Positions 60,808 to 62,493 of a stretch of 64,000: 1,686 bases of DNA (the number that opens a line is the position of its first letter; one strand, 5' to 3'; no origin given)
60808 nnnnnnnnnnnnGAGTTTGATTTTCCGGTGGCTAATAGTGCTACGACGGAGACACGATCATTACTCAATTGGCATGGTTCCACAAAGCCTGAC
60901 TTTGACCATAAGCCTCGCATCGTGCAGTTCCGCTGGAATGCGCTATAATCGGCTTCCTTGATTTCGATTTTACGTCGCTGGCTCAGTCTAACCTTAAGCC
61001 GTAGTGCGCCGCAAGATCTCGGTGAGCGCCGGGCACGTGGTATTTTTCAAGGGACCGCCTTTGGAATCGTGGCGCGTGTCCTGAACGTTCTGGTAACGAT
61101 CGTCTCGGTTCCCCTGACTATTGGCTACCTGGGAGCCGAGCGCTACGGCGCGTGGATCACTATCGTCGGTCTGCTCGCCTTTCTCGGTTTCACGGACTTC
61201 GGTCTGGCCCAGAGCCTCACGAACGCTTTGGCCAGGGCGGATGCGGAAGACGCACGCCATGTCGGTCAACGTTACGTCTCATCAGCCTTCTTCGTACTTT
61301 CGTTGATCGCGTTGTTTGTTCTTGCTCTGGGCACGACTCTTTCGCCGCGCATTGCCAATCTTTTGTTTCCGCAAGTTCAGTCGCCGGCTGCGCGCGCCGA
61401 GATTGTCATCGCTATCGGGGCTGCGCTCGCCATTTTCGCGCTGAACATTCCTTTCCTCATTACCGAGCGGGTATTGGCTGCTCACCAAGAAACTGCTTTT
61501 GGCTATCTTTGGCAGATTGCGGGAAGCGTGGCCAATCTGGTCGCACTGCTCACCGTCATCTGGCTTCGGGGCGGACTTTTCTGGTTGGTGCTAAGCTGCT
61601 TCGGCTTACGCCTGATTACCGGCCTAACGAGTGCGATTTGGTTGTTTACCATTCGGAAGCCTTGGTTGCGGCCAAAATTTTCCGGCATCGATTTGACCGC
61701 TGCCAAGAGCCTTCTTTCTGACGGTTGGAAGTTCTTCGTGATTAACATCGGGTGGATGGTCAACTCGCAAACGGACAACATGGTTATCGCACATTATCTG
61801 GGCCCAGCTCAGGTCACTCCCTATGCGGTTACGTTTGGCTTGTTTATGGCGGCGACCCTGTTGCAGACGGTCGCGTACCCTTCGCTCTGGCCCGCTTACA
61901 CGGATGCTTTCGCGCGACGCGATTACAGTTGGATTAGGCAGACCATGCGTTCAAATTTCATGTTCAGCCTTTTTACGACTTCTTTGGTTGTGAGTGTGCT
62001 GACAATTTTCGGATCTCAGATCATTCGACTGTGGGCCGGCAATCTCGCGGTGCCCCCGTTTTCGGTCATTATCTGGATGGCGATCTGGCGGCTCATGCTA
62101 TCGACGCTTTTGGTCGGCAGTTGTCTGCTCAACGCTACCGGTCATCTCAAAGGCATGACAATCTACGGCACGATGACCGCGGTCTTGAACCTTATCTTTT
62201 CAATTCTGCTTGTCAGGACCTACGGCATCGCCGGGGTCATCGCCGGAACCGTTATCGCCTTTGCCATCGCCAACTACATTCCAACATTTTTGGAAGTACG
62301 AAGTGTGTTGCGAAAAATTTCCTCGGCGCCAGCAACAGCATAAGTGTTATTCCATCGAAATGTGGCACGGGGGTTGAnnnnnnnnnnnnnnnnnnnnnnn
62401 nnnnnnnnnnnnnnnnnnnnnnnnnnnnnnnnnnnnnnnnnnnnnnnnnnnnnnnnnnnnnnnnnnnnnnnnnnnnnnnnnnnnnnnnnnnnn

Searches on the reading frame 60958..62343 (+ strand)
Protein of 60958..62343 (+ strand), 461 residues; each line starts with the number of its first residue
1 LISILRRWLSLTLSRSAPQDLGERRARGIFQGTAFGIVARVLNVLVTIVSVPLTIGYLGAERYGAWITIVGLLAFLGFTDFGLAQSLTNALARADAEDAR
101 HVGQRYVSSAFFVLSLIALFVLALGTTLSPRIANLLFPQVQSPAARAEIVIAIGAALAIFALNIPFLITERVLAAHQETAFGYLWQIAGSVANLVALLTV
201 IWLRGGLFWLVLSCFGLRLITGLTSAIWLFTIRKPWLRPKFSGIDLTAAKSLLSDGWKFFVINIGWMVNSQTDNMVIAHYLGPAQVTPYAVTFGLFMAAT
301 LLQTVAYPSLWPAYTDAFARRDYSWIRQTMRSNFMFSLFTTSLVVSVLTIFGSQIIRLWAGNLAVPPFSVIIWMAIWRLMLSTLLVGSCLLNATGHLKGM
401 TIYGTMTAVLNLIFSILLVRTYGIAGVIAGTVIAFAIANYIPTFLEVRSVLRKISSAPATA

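Call 17: search_protein_families(library=pfam, proteins=[window:60958-62343:+], max_evalue=0.01)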
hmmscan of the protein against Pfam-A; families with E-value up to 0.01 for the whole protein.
window:60958-62343:+ (461 aa): 0 families
